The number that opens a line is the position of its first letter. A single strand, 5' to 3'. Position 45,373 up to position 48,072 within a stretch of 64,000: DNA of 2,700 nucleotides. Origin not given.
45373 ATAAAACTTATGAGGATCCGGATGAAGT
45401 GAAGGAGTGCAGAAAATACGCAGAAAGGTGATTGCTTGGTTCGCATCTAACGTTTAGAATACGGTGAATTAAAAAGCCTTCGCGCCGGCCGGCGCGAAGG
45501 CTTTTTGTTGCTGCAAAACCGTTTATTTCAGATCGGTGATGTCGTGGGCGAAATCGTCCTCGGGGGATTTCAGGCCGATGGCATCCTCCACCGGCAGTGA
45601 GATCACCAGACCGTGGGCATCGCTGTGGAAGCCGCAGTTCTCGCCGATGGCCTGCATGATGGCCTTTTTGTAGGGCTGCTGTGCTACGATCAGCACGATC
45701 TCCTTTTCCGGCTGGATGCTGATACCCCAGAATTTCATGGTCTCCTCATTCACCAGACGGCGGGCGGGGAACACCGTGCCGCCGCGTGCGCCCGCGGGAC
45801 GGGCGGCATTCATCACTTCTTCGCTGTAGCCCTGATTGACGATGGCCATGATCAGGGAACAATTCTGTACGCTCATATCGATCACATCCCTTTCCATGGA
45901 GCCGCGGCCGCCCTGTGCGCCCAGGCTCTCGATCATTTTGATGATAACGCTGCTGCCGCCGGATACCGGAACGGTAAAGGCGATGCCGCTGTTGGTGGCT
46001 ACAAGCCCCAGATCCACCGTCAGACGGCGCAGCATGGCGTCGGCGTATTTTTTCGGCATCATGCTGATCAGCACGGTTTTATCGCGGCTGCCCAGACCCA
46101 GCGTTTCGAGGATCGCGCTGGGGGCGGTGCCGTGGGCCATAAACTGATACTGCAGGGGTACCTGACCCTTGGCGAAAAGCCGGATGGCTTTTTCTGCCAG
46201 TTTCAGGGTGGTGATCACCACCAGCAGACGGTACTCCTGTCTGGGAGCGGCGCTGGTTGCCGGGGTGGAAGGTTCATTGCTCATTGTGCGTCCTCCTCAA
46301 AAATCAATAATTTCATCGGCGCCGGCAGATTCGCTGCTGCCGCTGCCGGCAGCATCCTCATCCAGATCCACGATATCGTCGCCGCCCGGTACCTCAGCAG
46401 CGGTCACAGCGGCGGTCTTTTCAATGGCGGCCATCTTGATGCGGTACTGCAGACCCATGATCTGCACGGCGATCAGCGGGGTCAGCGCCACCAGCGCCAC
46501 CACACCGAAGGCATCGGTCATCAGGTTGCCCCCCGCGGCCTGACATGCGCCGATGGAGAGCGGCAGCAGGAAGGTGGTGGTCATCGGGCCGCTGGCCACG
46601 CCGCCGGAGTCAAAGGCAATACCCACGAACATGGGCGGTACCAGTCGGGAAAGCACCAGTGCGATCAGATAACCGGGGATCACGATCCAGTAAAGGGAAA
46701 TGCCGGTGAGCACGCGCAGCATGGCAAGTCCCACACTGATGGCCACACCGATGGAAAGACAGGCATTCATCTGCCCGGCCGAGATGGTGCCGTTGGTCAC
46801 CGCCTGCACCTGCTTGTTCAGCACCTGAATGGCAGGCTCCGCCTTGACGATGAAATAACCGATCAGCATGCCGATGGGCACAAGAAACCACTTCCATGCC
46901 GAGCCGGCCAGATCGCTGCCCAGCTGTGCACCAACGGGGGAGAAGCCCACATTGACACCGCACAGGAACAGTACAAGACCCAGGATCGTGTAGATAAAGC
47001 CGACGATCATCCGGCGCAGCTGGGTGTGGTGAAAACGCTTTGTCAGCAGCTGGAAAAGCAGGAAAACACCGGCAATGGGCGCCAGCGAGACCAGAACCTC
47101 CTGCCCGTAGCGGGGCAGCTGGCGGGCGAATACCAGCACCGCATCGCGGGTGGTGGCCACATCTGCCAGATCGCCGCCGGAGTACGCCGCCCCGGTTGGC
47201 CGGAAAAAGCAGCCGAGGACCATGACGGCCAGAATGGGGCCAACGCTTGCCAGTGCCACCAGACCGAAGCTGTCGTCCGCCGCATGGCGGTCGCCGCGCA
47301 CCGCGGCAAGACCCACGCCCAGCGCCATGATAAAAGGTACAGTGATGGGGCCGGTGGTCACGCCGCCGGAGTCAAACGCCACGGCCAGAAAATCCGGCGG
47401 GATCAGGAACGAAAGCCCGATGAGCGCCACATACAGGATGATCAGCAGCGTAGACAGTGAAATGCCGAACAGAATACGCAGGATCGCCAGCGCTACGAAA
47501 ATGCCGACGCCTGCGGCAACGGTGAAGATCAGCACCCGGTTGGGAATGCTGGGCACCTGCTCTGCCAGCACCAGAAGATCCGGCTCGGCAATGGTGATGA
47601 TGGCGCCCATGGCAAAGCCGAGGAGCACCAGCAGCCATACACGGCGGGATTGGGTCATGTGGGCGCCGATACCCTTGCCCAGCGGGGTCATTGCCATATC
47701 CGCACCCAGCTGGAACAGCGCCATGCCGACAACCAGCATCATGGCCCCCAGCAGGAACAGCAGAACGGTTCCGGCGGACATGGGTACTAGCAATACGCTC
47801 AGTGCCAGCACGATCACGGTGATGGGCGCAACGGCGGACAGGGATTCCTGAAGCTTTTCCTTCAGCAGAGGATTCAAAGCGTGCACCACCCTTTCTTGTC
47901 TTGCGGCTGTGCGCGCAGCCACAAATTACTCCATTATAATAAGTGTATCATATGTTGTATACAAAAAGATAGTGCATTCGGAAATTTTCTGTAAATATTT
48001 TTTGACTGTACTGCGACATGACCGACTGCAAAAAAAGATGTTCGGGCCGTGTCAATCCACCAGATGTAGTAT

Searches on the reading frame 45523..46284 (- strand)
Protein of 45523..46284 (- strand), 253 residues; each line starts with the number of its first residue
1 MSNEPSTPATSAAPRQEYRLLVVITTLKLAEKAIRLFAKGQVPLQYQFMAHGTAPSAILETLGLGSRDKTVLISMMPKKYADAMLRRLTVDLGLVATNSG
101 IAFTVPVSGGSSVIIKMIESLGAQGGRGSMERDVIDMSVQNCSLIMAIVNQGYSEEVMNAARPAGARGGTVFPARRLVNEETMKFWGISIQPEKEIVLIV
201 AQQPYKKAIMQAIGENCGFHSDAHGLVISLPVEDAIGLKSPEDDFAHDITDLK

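Call 7: search_protein_families(library=pfam, proteins=[window:45523-46284:-], max_evalue=0.1)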
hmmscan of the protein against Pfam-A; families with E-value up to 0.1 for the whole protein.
window:45523-46284:- (253 aa): 1 family
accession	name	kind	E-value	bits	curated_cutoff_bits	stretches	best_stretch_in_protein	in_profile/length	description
PF00543.27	P-II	-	0.0035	18.1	25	1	144-239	3-99/102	Nitrogen regulatory protein P-II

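Call 8: search_protein_families(library=ncbifam, proteins=[window:45523-46284:-], max_evalue=0.1)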
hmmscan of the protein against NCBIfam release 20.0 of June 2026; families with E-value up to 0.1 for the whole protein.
window:45523-46284:- (253 aa): 1 family
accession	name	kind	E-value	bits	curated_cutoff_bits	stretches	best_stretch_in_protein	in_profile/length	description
NF011670.1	PRK15088.1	equivalog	0.032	13.2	400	1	49-112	8-73/323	PTS mannose transporter subunit IIAB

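Call 11: find_encoding_contigs(protein=window:45523-46284:-, flank=4000, max_places=10)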
Protein window:45523-46284:- (253 aa): 5 contigs read that carry it; 2 places shown.
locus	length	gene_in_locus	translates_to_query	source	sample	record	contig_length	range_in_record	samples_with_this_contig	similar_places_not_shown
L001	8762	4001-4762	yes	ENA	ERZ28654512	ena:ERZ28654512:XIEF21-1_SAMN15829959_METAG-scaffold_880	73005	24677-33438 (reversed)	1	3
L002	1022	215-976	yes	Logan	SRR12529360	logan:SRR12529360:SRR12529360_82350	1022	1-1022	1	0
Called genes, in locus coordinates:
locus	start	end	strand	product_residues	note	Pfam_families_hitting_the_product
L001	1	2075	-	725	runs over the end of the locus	PF03477:ATP-cone, PF13597:NRDD, PF01228:Gly_radical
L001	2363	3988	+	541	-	PF07556:DUF1538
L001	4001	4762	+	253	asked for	-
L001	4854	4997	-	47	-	-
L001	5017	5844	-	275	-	-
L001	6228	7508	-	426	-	-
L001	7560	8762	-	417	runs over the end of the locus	PF04616:Glyco_hydro_43, PF03422:CBM_6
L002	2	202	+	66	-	?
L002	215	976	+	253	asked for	-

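Call 14: find_related_loci(query=window:45523-46284:-, collection=genome_contigs, flank=6000)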
Query window:45523-46284:- (253 aa) in genome_contigs; peptide patterns used: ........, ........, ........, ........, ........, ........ (x = any residue, [..] = any of these).
93 stretches matched a pattern; 4 encode a relative of the query (tblastn E <= 1e-3); 4 distinct loci.
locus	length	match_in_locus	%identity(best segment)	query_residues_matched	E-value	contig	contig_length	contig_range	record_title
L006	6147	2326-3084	89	1-253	2e-152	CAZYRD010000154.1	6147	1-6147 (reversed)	MAG TPA_asm: uncultured Faecalibacterium sp. isolate SRP315200_co1_671 genome assembly, contig: NODE_31431_length_6147_c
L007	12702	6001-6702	53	10-242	8e-70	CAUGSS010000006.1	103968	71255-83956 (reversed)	MAG TPA_asm: uncultured Eubacteriales bacterium isolate SRR16244405_bin.36_MetaWRAP_v1.3_MAG genome assembly, contig: ER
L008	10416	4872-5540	48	17-239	1e-68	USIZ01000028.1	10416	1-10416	uncultured Clostridiales bacterium isolate UMGS1766 genome assembly, contig: NODE_2082_length_10416_cov_4.286266, whole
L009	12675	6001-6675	52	15-239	5e-63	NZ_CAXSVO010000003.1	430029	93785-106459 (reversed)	Ruminococcus sp. 5_1_39BFAA isolate CC00328 CC00328_3_NODE_3_length_430029_cov_113.904908, whole genome shotgun sequence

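Call 81: find_homologous_proteins(query=window:45523-46284:-, max_evalue=1e-60)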
Query window:45523-46284:- (253 aa): 95 proteins with E <= 1e-60 among 1449 candidates.
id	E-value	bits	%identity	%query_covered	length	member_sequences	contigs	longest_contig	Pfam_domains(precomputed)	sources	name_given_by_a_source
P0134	3.2e-140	483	89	100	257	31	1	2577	-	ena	-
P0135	1.1e-135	468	85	100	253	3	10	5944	-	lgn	-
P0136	8.5e-111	387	88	82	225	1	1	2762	-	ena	-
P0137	2.4e-92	327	92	65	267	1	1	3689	PF07556.17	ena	-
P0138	1.3e-90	321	65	91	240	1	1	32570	PF00543.28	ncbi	-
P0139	3.8e-89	316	63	96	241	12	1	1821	-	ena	-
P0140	8.6e-88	312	64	91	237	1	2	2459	-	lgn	-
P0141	1.4e-86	308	63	92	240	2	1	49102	PF00543.28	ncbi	-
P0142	2.4e-86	307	62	94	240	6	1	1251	-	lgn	-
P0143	7.0e-80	286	60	96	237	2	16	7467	-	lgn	-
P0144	1.8e-76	275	94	55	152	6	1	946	-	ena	-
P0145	5.0e-75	270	55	94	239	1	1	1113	-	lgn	-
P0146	1.1e-73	266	56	91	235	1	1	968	-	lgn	-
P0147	4.8e-72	260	55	88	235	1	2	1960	-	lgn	-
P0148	8.3e-72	259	56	88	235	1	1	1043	-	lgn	-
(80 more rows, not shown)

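Call 82: find_encoding_contigs(protein=P0135, flank=4000, max_places=4)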
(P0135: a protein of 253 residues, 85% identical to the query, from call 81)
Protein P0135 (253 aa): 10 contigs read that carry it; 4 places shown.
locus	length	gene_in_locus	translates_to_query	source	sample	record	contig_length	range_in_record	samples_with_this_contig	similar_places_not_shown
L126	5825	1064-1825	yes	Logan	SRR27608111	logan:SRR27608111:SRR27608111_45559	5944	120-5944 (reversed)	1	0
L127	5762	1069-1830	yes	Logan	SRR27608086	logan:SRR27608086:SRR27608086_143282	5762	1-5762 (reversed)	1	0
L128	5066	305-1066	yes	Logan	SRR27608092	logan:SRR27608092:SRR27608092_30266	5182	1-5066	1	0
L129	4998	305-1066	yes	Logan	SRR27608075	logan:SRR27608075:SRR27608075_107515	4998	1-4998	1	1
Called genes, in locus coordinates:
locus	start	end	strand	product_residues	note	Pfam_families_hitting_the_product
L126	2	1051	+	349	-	?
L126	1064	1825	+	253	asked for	-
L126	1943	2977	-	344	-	PF01208:URO-D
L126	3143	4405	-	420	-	PF14488:DUF4434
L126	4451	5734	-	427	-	PF19289:PmbA_TldD_3rd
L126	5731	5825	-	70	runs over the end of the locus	?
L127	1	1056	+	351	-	?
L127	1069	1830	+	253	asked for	-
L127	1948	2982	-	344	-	PF01208:URO-D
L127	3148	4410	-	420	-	PF14488:DUF4434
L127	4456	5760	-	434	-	?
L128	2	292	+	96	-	?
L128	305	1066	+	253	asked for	-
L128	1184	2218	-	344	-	PF01208:URO-D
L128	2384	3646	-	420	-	PF14488:DUF4434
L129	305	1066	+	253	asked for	-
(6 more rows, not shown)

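Call 83: find_encoding_contigs(protein=P0134, flank=4000, max_places=3)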
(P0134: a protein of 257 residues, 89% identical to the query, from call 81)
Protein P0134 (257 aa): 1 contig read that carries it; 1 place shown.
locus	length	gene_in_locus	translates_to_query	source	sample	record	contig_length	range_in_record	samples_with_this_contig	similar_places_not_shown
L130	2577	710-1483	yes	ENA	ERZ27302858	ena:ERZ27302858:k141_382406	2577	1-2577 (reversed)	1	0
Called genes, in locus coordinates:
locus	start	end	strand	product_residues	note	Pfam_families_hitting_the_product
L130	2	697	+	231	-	?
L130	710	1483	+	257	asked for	-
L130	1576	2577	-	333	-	?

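Call 84: find_encoding_contigs(protein=P0144, flank=2000, max_places=3)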
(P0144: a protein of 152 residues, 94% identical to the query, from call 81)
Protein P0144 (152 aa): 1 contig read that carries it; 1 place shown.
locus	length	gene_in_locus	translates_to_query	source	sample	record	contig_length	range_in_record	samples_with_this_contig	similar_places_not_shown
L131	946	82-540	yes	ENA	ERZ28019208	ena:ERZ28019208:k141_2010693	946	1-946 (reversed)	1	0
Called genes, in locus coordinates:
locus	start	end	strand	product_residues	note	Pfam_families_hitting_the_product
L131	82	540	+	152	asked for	-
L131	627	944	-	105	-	?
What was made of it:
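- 45523..46284 (-): Native 253-aa P-II-like gene; the right convergent neighbour. DUF1538 lies upstream of it. Orthologues at 85-94% identity sit next to empty sites (calls 14, 81-84).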

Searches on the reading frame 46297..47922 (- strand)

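Call 7: search_protein_families(library=pfam, proteins=[window:46297-47922:-], max_evalue=0.1)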
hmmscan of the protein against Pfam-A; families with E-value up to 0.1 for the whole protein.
window:46297-47922:- (541 aa): 3 families
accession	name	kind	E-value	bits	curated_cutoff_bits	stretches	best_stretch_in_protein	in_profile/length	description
PF07556.16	DUF1538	-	3.6e-139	461.4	22.6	2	283-491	1-210/211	Protein of unknown function (DUF1538)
PF08040.16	NADH_oxidored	-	0.0076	16.3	27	0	341-360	10-29/58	MNLL subunit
PF22355.1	tRNA_int_end_N3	-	0.0093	16.1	26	1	100-130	12-42/55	tRNA-splicing endonuclease subunit NEQ261 N-terminal domain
